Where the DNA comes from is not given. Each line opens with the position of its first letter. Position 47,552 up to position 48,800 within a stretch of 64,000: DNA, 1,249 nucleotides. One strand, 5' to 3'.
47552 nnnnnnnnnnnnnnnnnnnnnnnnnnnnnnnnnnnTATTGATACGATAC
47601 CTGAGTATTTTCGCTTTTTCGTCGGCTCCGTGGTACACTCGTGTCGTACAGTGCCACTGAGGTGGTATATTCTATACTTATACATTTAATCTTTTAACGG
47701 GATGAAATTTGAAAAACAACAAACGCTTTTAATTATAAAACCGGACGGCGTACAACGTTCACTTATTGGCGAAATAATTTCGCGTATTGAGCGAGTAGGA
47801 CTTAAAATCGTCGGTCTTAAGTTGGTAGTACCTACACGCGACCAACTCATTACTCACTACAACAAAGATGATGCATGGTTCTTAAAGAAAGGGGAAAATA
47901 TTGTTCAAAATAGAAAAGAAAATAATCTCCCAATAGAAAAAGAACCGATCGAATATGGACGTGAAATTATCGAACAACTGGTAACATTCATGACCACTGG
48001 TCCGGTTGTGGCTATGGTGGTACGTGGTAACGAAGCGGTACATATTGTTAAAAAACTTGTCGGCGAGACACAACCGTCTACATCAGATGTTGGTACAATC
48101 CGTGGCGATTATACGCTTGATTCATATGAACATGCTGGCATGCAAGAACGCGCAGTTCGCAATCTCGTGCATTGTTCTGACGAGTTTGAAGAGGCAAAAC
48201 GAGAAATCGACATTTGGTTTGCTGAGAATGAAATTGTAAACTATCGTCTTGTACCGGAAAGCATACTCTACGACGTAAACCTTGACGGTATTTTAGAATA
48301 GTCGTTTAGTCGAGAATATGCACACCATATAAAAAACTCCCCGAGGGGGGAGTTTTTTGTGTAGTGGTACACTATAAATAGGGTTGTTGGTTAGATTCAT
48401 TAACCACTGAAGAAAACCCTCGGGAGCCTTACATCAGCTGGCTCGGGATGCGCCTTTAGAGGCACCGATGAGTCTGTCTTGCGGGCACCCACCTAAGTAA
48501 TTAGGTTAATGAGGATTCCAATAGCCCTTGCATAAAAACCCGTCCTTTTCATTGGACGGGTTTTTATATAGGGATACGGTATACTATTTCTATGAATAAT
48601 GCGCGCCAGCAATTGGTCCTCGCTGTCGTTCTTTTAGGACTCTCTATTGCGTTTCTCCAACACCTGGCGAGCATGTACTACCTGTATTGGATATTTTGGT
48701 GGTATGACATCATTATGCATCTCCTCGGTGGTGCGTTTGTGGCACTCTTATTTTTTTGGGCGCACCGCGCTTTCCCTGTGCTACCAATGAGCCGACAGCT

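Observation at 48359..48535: ORF-free, terminator-bounded ~175-nt element with long-hairpin architecture (candidate 6S-like or other small RNA) downstream of ndk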

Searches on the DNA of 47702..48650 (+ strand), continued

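Call 30: search_with_rna_model(model_id=R1, sources=[window, L001, L002, L003, L004, L005, L006, L007, L008, L009, L010, L011, L012, L013, L014, L015, L016, L017, L018, L019, L020, L021, L022, L023, L024, L025, L026, L027, L028, L029, L030, L031, L032, L033, L034, L035, L036, L037, L038, L039, L040, L041, L042, L043, L044, L045, L046, L047, L048, L049, L050, L051, L052, L053, L054, L055, L056, L057, L058, L059, L060, L061, L062, L063, L064, L065, L066, L067, L068, L069, L070, L071, L072, L073, L074, L075, L076, L077, L078, L079, L080], max_evalue=1, make_alignment=true)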
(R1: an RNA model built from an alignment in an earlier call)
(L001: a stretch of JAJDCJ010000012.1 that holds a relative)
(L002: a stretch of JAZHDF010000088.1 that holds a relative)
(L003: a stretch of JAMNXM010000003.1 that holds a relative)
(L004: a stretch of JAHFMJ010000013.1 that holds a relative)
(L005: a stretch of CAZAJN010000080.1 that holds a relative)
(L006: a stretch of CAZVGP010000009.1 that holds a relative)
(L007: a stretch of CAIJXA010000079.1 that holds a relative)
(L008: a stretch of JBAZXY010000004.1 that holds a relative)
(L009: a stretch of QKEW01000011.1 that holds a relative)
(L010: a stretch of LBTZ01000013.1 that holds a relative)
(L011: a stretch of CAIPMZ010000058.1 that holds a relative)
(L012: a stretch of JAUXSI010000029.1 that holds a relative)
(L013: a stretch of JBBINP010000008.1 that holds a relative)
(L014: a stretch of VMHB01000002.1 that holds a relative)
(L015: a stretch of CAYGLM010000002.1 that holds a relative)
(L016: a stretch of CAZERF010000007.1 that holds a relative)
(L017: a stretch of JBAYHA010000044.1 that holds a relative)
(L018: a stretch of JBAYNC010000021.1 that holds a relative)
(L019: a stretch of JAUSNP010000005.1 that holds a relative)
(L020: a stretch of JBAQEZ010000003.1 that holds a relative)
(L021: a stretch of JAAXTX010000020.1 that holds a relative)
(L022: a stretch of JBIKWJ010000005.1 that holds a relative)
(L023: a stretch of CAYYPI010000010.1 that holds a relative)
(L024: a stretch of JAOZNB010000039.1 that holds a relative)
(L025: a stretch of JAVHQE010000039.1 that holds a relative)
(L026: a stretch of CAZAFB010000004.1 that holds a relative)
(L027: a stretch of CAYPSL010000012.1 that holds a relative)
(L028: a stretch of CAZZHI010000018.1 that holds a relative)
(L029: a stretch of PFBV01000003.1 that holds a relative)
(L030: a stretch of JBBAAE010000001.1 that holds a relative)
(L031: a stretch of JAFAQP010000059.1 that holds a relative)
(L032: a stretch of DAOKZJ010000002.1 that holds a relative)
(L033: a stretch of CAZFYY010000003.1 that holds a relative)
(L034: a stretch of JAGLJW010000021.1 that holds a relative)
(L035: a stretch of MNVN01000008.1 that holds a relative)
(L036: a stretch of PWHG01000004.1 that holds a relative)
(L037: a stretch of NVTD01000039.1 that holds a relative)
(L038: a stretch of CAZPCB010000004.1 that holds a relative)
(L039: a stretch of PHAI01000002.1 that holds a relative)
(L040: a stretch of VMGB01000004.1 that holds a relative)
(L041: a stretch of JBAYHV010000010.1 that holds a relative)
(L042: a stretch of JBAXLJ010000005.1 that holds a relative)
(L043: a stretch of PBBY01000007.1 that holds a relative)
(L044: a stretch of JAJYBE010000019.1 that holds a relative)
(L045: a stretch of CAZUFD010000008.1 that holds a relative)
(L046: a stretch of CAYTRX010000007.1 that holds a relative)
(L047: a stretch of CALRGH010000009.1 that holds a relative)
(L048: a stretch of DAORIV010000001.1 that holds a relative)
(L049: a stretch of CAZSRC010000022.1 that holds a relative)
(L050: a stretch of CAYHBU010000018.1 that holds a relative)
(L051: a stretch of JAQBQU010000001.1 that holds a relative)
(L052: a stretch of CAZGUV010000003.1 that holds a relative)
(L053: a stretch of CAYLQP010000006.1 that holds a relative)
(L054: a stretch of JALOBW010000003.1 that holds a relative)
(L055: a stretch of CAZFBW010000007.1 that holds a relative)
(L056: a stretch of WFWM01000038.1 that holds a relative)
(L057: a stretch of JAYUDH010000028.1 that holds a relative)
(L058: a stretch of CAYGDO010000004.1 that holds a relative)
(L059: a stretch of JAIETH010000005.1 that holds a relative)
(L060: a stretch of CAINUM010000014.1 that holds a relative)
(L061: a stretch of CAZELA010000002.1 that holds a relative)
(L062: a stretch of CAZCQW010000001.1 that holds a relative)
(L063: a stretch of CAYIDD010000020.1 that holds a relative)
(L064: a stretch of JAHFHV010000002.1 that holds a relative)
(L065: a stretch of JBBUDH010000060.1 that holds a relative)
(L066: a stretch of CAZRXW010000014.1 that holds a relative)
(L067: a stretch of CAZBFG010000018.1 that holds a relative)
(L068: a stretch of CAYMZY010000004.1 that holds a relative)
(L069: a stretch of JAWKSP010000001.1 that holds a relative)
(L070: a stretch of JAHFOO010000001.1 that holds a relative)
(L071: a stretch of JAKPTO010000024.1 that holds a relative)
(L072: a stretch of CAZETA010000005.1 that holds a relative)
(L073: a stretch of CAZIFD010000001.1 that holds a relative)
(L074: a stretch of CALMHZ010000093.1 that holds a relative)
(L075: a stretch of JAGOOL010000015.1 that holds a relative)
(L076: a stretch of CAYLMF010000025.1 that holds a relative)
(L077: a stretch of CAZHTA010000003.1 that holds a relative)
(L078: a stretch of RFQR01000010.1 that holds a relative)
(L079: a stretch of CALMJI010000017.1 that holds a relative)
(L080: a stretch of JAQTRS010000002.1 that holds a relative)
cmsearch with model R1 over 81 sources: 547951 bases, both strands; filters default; matches with E-value up to 1: 28.
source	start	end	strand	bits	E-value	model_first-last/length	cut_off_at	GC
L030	4158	4313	+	169.7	2.6e-38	1-155/155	no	0.5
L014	3693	3848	+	168.4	5.4e-38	1-155/155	no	0.52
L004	2451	2604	+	151.8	5.3e-34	1-155/155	no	0.49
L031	3691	3842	+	130.8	6.1e-29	1-155/155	no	0.57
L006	3692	3859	+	80.1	9.6e-17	1-155/155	no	0.54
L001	3630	3772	+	64.6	4.9e-13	1-155/155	no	0.41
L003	3623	3769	+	61.8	2.4e-12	1-155/155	no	0.57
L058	3635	3778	+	59.9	6.7e-12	1-155/155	no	0.43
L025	918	1041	+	54.1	1.6e-10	1-155/155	no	0.41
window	48380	48529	+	53.4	2.5e-10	1-155/155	no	0.49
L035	3691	3815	+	50.2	1.5e-09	1-155/155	no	0.39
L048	3665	3788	+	39.3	6.1e-07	1-155/155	no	0.39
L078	3978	4107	+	36.5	2.9e-06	1-155/155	no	0.54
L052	5233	5332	+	35.9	4.1e-06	1-155/155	no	0.48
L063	1547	1663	+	35.8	4.2e-06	1-155/155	no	0.58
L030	4157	4312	-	35.2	6e-06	1-155/155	no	0.5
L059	3683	3836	+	33.9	1.2e-05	1-155/155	no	0.47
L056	3663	3798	+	33.9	1.3e-05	1-155/155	no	0.65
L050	5230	5350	-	31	6.1e-05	1-155/155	no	0.45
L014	3692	3847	-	30.5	7.8e-05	1-155/155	no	0.52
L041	3881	4009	+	25.1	0.0016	1-155/155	no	0.47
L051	3935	4064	+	23.7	0.0035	1-155/155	no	0.55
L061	4001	4155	+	23.5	0.0039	1-155/155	no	0.55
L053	3778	3902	+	22.4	0.007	1-155/155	no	0.41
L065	3657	3775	+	19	0.048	1-155/155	no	0.57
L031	3690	3841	-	17.2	0.13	1-155/155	no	0.57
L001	3630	3770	-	16.9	0.15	1-155/155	no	0.41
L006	3691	3858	-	14.7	0.49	1-155/155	no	0.53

Alignment A5: 28 matches aligned to the model, 277 columns, each read 5' to 3' on its own strand. Consensus structure (alignment columns), stored with it:
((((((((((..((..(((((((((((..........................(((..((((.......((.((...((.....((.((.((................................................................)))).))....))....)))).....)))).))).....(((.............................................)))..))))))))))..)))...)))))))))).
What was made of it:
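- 48380..48529 (+): Core of the 6S-type RNA (150 nt). The likely primary transcript is 48380 to about 48565, including the terminator hairpin. CM R1, built without the window: 53.4 bits, E 2.5e-10 (call 30).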

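Call 31: search_with_rna_model(model_id=R1, sources=[window, L001, L002, L003, L004, L005, L006, L007, L008, L009, L010, L011, L012, L013, L014, L015, L016, L017, L018, L019, L020, L021, L022, L023, L024, L025, L026, L027, L028, L029, L030, L031, L032, L033, L034, L035, L036, L037, L038, L039, L040, L041, L042, L043, L044, L045, L046, L047, L048, L049, L050, L051, L052, L053, L054, L055, L056, L057, L058, L059, L060, L061, L062, L063, L064, L065, L066, L067, L068, L069, L070, L071, L072, L073, L074, L075, L076, L077, L078, L079, L080], max_evalue=0.000005, make_alignment=true)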
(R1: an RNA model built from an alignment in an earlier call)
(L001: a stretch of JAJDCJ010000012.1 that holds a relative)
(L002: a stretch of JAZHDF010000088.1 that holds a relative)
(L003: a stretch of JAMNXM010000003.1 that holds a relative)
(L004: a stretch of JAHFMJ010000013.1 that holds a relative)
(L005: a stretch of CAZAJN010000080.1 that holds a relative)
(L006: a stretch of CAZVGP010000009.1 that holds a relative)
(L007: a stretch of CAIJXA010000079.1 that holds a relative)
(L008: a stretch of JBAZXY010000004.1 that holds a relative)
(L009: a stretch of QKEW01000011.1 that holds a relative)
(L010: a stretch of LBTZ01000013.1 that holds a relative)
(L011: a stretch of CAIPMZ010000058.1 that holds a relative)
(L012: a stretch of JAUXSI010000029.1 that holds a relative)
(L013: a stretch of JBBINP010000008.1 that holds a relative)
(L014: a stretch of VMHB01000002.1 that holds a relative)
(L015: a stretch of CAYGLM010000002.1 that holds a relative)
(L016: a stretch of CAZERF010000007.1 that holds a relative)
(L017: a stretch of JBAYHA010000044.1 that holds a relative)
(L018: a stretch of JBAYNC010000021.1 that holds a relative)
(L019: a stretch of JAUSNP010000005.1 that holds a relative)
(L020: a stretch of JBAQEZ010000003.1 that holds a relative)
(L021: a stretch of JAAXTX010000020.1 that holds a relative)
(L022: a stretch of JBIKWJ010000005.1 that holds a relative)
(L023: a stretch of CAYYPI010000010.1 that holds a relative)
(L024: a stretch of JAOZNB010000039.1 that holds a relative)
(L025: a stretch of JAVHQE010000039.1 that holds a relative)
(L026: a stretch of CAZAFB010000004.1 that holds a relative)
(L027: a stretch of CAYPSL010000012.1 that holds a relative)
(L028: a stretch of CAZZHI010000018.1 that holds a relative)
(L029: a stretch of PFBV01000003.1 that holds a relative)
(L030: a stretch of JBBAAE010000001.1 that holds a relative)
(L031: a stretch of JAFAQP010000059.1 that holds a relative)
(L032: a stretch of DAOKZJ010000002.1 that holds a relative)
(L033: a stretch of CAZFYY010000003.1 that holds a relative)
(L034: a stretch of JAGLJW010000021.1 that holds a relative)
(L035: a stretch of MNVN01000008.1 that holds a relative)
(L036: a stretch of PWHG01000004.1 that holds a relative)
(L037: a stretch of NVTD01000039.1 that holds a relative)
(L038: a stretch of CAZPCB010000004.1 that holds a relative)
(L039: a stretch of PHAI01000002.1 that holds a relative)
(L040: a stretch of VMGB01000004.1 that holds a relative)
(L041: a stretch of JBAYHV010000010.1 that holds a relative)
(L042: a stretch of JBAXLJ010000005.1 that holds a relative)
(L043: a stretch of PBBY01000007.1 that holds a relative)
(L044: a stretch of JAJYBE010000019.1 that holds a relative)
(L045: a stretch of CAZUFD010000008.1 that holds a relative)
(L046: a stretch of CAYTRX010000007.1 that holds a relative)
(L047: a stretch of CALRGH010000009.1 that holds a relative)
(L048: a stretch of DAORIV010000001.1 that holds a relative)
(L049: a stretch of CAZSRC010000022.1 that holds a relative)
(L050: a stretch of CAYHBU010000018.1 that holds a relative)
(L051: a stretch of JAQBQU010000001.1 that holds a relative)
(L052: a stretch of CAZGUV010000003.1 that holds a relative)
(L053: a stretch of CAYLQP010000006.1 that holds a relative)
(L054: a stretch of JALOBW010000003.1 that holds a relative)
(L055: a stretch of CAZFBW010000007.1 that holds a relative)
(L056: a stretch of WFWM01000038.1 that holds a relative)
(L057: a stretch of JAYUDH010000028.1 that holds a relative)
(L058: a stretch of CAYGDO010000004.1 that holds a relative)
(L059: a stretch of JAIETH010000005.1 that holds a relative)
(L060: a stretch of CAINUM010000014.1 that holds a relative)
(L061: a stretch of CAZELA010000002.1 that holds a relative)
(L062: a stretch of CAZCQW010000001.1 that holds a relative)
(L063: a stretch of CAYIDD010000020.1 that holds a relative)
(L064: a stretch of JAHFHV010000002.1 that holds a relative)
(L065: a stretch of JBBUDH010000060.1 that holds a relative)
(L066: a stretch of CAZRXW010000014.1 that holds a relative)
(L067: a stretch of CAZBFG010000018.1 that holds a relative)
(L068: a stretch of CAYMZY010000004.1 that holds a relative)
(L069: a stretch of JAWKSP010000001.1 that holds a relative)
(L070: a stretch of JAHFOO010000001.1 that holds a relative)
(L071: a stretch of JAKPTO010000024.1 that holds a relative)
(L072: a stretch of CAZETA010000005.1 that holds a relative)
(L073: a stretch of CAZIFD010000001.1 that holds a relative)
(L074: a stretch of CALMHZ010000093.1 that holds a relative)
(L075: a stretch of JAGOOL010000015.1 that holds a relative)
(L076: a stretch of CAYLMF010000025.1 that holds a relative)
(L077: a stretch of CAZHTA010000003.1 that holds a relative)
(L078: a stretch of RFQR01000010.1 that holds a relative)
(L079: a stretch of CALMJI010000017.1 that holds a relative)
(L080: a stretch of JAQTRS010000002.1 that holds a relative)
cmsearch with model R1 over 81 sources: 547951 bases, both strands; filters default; matches with E-value up to 0.000005: 15.
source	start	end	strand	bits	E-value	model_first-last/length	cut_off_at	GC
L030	4158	4313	+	169.7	2.6e-38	1-155/155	no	0.5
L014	3693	3848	+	168.4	5.4e-38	1-155/155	no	0.52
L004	2451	2604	+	151.8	5.3e-34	1-155/155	no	0.49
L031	3691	3842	+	130.8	6.1e-29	1-155/155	no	0.57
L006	3692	3859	+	80.1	9.6e-17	1-155/155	no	0.54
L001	3630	3772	+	64.6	4.9e-13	1-155/155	no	0.41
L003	3623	3769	+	61.8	2.4e-12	1-155/155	no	0.57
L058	3635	3778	+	59.9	6.7e-12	1-155/155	no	0.43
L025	918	1041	+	54.1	1.6e-10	1-155/155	no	0.41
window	48380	48529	+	53.4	2.5e-10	1-155/155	no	0.49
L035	3691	3815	+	50.2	1.5e-09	1-155/155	no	0.39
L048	3665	3788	+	39.3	6.1e-07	1-155/155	no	0.39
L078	3978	4107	+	36.5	2.9e-06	1-155/155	no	0.54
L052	5233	5332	+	35.9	4.1e-06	1-155/155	no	0.48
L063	1547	1663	+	35.8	4.2e-06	1-155/155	no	0.58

Alignment A6: 15 matches aligned to the model, 201 columns, each read 5' to 3' on its own strand. Consensus structure (alignment columns), stored with it:
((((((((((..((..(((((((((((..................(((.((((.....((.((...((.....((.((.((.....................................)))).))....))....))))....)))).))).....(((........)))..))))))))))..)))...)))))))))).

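Call 33: search_rna_families(sources=[L014, L004, L031, L006, L003, L058, L056, L059, L063, L025, L052, L041], threshold=evalue, max_evalue=10)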
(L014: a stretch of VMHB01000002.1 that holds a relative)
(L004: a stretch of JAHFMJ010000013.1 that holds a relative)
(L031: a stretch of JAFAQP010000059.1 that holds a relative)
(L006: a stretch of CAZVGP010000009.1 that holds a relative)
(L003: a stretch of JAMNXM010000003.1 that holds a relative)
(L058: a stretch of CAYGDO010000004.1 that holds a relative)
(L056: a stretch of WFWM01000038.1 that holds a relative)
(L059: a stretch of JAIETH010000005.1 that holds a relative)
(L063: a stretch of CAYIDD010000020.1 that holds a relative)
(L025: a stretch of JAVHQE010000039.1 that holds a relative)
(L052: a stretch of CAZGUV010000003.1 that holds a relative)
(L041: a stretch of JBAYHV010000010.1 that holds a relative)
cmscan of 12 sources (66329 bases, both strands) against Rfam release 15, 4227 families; matches with E-value up to 10: 21.
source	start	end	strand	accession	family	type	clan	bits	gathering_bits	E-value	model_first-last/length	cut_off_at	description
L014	3901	3952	+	RF04176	mir-3149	Gene; miRNA;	-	40.4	100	0.00028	1-83/83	no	mir-3149 microRNA precursor family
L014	3901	3952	-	RF04176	mir-3149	Gene; miRNA;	-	40.4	100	0.00028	1-83/83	no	mir-3149 microRNA precursor family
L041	4224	4336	+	RF02625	WsnRNA46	Gene; sRNA;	-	39.4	65.3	0.00012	1-151/151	no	Wolbachia sRNA 46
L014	3886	3965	+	RF04148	MIR844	Gene; miRNA;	-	30.1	70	0.026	1-114/114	no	MIR844 microRNA precursor family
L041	4241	4322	+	RF04138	mir-9243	Gene; miRNA;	-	29.5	83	0.1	1-86/86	no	mir-9243 microRNA precursor family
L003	5573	5739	+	RF02901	AaHKsRNA41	Gene; sRNA;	-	29.3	97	0.0088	1-187/187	no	Aggregatibacter sRNA 41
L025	930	1029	+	RF00013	6S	Gene;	-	28.6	46.4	0.069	32-156/187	no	6S / SsrS RNA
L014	3901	3955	+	RF03845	mir-3327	Gene; miRNA;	-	27.8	85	0.78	17-77/89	no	mir-3327 microRNA precursor family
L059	3611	3693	-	RF02059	STnc50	Gene; sRNA;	-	26.7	55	3.1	1-84/84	no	Salmonella enterica sRNA STnc40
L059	3613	3668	-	RF02054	STnc420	Gene; sRNA;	-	26.1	70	0.85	1-58/58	no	Salmonella enterica sRNA STnc420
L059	803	895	-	RF02432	SpF25_sRNA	Gene; sRNA;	-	25.5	48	7.6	1-102/102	no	Streptococcus sRNA SpF25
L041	3790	3866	-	RF02607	AbsR25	Gene; sRNA;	-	25.3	47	4.1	1-164/164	no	Acinetobacter sRNA 25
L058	2932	3064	-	RF02709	TeloSII_ncR43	Gene; sRNA;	-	24.3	298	0.11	1-277/277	no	TeloSII non coding RNA 43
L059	3308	3388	+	RF00204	snoR12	Gene; snRNA; snoRNA; CD-box;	-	23.4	39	7.5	1-83/83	no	Small nucleolar RNA R12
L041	3791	3830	-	RF02438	SpF51_sRNA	Gene; sRNA;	-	23.1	50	9.1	1-45/45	no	Streptococcus sRNA SpF51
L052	3795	3846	+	RF03093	queA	Gene; sRNA;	-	22.3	52.6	8.4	1-59/59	no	queA RNA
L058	2945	3040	+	RF02557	CbSR1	Gene; sRNA;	-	22.1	146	4.1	1-112/112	no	Coxiella burnetii sRNA 1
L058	3632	3781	+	RF00013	6S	Gene;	-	22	46.4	2.5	1-187/187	no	6S / SsrS RNA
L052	3536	3624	+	RF00195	RsmY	Gene; sRNA;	CL00106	21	57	0.67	1-121/121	no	RsmY RNA family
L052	3600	3627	-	RF00195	RsmY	Gene; sRNA;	CL00106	20.3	57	1.1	95-121/121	no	RsmY RNA family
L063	1159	1210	-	RF01123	sR35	Gene; snRNA; snoRNA; CD-box;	-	18.3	60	4.4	1-57/57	no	Small nucleolar RNA sR35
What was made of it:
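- L058: 22 bits over 1-187 (call 33).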

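Call 35: build_rna_model(alignment_id=A6)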
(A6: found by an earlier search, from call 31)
Model R2 built from alignment A6 (15 sequences, 201 columns); structure: stored with the alignment.
model positions 146; base pairs 43; branch points 1; effective number of sequences 3.39; information 0.59 bits per position. Calibrated on 0.2 Mb of random sequence (short: E-values are rough).
structure used (alignment columns):
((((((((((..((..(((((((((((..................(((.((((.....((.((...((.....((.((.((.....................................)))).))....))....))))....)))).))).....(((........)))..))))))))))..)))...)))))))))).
